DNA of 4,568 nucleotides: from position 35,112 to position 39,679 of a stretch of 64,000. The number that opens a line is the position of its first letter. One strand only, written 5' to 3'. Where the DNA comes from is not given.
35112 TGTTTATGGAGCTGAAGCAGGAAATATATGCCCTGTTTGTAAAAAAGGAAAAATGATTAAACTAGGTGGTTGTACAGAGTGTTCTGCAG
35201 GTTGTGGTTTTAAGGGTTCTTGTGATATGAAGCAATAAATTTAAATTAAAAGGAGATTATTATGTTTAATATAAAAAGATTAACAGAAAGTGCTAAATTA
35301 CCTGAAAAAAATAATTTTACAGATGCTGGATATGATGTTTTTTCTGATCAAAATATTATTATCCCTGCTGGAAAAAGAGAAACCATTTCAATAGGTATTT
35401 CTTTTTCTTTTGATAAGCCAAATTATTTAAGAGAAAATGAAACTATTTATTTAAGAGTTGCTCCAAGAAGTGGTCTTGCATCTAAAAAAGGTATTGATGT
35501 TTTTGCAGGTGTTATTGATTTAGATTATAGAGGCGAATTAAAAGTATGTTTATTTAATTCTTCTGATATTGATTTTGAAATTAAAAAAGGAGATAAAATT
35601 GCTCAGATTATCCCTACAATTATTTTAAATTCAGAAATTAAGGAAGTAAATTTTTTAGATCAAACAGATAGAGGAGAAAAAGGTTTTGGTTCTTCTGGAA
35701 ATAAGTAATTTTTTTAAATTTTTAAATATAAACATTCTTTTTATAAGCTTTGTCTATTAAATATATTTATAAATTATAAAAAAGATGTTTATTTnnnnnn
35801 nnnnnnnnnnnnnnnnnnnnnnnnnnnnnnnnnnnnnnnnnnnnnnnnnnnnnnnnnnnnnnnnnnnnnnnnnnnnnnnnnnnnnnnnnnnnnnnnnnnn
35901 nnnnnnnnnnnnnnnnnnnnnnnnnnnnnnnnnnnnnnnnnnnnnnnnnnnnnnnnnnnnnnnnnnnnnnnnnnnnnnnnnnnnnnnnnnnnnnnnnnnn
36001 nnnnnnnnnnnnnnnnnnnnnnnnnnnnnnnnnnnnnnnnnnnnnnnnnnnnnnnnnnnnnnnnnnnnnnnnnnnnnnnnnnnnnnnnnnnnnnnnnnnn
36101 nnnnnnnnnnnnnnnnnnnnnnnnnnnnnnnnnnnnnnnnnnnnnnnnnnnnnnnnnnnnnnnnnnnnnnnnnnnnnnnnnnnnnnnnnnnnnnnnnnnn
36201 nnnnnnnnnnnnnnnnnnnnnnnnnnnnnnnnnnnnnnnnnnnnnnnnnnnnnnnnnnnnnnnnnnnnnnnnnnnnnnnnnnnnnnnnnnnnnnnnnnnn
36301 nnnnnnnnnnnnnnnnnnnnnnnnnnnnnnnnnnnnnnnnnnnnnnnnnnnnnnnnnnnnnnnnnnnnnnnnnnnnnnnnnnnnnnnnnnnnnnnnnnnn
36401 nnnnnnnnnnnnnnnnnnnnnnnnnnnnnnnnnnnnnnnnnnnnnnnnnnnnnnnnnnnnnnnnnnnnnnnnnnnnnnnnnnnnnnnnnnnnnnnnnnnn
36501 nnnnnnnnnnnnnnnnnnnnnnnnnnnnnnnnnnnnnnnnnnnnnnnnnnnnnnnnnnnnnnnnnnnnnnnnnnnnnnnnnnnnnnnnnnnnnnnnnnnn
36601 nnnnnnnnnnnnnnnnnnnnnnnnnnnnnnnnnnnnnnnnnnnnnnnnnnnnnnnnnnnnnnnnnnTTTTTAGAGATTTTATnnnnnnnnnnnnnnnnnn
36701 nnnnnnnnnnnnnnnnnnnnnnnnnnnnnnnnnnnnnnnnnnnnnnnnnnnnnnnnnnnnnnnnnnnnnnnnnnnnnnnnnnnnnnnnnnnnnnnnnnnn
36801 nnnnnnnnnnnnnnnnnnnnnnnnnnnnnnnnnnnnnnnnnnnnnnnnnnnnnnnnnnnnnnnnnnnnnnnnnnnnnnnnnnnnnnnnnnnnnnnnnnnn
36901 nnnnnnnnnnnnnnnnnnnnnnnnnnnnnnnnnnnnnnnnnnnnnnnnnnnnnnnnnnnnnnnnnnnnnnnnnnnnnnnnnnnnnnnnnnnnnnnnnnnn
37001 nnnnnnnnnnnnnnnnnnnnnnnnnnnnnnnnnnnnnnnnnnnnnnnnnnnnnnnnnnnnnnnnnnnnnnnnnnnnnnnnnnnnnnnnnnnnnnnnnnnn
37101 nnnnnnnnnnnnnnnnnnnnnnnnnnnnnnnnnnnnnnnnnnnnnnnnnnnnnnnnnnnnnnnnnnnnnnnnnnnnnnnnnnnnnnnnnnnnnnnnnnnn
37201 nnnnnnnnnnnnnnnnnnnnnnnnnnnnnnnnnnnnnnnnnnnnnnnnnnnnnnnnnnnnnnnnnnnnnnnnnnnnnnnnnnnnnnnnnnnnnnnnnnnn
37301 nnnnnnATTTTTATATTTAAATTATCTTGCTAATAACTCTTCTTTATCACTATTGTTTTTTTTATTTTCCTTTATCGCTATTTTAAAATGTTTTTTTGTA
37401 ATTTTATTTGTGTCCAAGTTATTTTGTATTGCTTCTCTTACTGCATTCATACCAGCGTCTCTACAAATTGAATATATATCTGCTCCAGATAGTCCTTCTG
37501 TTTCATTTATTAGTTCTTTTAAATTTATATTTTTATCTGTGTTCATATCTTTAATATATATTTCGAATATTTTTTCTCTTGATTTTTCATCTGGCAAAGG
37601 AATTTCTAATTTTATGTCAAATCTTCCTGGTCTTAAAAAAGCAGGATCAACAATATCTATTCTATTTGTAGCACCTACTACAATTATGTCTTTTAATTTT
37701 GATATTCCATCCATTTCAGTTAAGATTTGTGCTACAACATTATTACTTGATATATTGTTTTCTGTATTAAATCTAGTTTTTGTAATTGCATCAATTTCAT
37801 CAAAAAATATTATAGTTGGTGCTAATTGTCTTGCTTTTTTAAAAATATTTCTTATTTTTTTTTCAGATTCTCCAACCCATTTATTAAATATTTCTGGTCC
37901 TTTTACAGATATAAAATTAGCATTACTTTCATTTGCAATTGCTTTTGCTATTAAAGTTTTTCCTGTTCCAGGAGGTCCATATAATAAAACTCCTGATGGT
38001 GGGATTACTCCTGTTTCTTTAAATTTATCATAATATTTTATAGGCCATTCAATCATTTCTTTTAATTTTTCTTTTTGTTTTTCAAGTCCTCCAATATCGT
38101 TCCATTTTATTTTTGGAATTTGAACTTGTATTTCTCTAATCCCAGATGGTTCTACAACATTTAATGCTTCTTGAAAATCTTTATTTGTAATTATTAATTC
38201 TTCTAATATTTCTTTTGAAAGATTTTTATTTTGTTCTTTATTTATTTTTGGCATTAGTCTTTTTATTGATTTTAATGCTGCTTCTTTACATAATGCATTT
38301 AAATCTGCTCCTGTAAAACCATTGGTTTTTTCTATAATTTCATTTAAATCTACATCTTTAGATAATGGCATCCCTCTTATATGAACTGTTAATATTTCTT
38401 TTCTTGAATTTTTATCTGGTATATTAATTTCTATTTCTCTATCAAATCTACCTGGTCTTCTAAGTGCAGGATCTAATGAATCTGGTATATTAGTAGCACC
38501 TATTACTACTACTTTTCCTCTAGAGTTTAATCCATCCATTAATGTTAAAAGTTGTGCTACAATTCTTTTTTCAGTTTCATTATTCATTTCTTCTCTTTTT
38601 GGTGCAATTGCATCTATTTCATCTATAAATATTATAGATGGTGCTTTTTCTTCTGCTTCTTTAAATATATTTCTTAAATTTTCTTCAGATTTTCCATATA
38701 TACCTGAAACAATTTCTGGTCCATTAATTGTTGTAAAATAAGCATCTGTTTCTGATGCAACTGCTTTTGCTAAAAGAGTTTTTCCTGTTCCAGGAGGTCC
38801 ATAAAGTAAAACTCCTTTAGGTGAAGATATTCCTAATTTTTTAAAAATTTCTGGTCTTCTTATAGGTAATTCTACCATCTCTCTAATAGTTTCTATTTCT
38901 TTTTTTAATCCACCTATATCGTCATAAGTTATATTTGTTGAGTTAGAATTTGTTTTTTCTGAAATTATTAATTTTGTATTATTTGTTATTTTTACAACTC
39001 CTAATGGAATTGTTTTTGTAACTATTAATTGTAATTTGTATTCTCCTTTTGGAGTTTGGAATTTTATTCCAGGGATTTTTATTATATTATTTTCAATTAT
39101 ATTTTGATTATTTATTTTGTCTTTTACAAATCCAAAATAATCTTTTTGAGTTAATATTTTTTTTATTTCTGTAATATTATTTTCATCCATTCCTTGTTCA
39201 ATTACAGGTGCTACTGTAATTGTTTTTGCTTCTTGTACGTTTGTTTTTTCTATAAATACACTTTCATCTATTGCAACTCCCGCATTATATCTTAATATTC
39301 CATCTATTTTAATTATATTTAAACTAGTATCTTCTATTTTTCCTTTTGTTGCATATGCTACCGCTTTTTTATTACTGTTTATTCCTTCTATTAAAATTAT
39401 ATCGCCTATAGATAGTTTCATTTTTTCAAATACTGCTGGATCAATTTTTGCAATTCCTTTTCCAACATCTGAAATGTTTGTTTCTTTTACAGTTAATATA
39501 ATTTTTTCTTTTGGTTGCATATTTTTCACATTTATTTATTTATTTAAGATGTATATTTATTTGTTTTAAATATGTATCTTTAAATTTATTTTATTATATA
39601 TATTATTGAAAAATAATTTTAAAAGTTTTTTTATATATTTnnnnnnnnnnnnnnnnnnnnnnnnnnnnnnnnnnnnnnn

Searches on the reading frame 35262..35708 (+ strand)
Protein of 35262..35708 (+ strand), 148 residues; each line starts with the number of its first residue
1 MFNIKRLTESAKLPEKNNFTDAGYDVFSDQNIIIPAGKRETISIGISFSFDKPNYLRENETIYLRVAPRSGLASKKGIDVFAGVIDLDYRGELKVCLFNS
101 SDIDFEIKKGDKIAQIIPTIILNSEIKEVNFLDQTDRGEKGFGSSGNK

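Call 15: search_protein_families(library=pfam, proteins=[window:35262-35708:+], max_evalue=0.001)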
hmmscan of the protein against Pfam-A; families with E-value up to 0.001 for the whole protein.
window:35262-35708:+ (148 aa): 2 families
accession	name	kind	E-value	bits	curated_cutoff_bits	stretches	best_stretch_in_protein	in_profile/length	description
PF00692.24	dUTPase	-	1.2e-31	109.5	22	1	10-146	2-129/129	dUTPase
PF22769.1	DCD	-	0.00089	19.8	27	0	65-117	96-149/153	dCTP deaminase-like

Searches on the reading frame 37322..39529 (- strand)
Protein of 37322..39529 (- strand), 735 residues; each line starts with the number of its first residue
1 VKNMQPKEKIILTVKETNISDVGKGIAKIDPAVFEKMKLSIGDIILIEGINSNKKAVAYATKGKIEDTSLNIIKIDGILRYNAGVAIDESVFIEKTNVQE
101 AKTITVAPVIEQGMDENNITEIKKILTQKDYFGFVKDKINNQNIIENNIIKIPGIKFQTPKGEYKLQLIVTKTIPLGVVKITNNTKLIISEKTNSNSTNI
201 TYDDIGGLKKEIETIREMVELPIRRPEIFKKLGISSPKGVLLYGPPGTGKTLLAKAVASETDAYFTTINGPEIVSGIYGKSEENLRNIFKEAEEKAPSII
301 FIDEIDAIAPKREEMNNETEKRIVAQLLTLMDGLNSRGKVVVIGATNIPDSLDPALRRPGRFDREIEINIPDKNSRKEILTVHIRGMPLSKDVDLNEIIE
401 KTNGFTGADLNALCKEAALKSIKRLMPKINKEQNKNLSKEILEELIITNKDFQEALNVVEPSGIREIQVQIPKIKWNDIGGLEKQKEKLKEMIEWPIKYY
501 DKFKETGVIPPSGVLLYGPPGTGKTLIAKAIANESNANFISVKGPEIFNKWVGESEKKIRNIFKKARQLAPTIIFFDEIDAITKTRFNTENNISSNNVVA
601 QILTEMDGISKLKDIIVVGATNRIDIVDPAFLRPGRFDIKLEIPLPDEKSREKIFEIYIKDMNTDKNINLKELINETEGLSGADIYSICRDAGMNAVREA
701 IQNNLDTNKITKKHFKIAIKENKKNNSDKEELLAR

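Call 16: search_protein_families(library=pfam, proteins=[window:37322-39529:-], max_evalue=0.001)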
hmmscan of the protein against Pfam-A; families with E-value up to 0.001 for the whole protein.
window:37322-39529:- (735 aa): 42 families (the best 25 are shown)
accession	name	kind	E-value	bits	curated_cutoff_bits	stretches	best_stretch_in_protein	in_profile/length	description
PF00004.35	AAA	-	2.2e-97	323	21.2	2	240-369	1-130/131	ATPase family associated with various cellular activities (AAA)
PF17862.7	AAA_lid_3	-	6.2e-30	102.8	27.2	2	392-433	1-42/45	AAA+ lid domain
PF05496.18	RuvB_N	-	5.7e-18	65.6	27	2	239-315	35-103/159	Holliday junction DNA helicase RuvB P-loop domain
PF02359.24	CDC48_N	-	1.7e-17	63.8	35.1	1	12-97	2-84/85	Cell division protein 48 (CDC48), N-terminal domain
PF07728.20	AAA_5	-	8.1e-16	58.7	22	2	513-625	1-125/139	AAA domain (dynein-related subfamily)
PF13191.12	AAA_16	-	4.1e-15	57.1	32.6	1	229-342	16-136/167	AAA ATPase domain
PF13401.12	AAA_22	-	4.9e-11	43.5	27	0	240-317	8-65/130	AAA domain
PF13173.12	AAA_14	-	5.1e-11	43.1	27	2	514-584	5-76/129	AAA domain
PF20720.3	nSTAND3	-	5.8e-11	42.8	27.2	1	514-604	20-97/155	Novel STAND NTPase 3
PF06068.19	TIP49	-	4.9e-10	39.5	23.8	2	236-289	49-104/347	TIP49 P-loop domain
PF07724.20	AAA_2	-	6.5e-10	39.7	27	1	240-333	6-101/166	AAA domain (Cdc48 subfamily)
PF23902.1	AAA_lid_PRS2_C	-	1.5e-09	38.3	34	2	650-722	3-70/73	PRS2 AAA+ lid C-terminal domain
PF13671.12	AAA_33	-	1e-08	36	27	1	240-348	2-80/143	AAA domain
PF00910.28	RNA_helicase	-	3.5e-08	34.3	21.5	0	514-585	1-64/105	RNA helicase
PF13479.12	AAA_24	-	8e-08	32.8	27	0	238-308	3-76/195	AAA domain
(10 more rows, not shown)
